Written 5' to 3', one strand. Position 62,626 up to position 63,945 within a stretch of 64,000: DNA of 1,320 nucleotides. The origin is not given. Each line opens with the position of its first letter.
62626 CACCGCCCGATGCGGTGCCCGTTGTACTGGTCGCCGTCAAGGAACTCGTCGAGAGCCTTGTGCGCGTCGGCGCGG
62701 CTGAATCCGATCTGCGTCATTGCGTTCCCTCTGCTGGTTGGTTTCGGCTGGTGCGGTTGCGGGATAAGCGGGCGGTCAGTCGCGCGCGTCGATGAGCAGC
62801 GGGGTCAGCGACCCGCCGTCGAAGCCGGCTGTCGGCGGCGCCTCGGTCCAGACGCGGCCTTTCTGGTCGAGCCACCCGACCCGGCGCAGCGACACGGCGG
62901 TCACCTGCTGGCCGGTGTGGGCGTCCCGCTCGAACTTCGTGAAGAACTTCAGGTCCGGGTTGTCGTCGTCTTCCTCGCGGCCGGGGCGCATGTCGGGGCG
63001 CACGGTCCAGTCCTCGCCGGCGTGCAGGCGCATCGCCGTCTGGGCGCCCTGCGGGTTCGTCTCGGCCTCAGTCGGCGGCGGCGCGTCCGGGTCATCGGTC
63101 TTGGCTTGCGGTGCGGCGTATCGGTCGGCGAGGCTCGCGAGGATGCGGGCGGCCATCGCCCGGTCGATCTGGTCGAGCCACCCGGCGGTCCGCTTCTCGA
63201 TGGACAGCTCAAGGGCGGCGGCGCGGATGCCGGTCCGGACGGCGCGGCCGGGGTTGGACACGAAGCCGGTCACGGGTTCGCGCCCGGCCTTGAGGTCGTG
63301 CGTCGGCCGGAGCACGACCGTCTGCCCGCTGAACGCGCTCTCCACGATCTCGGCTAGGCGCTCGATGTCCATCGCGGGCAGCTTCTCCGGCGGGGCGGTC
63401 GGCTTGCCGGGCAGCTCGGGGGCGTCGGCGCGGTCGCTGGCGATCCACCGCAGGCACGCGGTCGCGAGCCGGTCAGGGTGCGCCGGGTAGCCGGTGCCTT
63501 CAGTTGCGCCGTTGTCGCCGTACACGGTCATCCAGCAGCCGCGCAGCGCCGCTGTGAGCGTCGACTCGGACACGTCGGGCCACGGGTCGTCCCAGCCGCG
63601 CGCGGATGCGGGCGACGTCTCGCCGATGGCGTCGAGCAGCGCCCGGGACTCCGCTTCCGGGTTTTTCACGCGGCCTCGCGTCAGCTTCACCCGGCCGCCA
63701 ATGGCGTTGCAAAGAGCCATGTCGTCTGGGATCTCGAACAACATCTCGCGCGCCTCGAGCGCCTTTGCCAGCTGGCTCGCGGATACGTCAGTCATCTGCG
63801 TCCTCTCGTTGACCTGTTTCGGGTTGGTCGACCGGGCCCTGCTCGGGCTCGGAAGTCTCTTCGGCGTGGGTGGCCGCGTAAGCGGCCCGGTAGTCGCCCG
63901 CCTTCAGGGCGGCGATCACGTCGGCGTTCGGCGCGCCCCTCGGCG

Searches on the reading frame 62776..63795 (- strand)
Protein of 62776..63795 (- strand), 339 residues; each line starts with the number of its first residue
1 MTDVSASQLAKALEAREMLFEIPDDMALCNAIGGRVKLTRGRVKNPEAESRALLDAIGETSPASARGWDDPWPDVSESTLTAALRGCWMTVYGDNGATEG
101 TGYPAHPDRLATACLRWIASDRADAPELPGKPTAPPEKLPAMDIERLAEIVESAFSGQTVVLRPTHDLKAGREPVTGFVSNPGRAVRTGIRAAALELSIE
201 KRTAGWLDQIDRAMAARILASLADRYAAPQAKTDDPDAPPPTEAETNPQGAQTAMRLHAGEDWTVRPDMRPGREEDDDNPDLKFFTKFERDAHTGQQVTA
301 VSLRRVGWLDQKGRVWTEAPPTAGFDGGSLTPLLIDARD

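Call 48: search_protein_families(library=pfam, proteins=[window:62776-63795:-], max_evalue=0.001)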
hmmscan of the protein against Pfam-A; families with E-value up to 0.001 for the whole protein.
window:62776-63795:- (339 aa): 0 families

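Call 49: search_protein_families(library=phrogs, proteins=[window:62776-63795:-], max_evalue=0.001)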
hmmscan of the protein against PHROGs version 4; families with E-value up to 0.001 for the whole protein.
window:62776-63795:- (339 aa): 0 families

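Call 84: find_encoding_contigs(protein=window:62776-63795:-, flank=3000, max_places=4)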
Protein window:62776-63795:- (339 aa): 2 contigs read that carry it; 2 places shown.
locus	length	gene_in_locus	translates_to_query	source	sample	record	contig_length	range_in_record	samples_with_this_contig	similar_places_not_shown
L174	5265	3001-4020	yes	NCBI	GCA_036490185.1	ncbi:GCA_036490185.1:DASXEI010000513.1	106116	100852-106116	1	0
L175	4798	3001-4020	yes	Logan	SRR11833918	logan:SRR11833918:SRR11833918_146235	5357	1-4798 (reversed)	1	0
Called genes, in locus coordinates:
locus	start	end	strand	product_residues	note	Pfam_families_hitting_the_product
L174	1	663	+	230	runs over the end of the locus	PF01844:HNH, PF14279:HNH_5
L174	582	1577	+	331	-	-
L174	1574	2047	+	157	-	-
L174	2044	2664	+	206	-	-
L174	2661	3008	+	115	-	-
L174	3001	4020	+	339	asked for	-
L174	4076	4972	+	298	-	-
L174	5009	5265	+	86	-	?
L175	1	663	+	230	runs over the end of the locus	PF01844:HNH, PF14279:HNH_5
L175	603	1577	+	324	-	-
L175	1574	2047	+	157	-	-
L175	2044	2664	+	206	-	-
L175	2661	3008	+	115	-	-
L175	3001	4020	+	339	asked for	-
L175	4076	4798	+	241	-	?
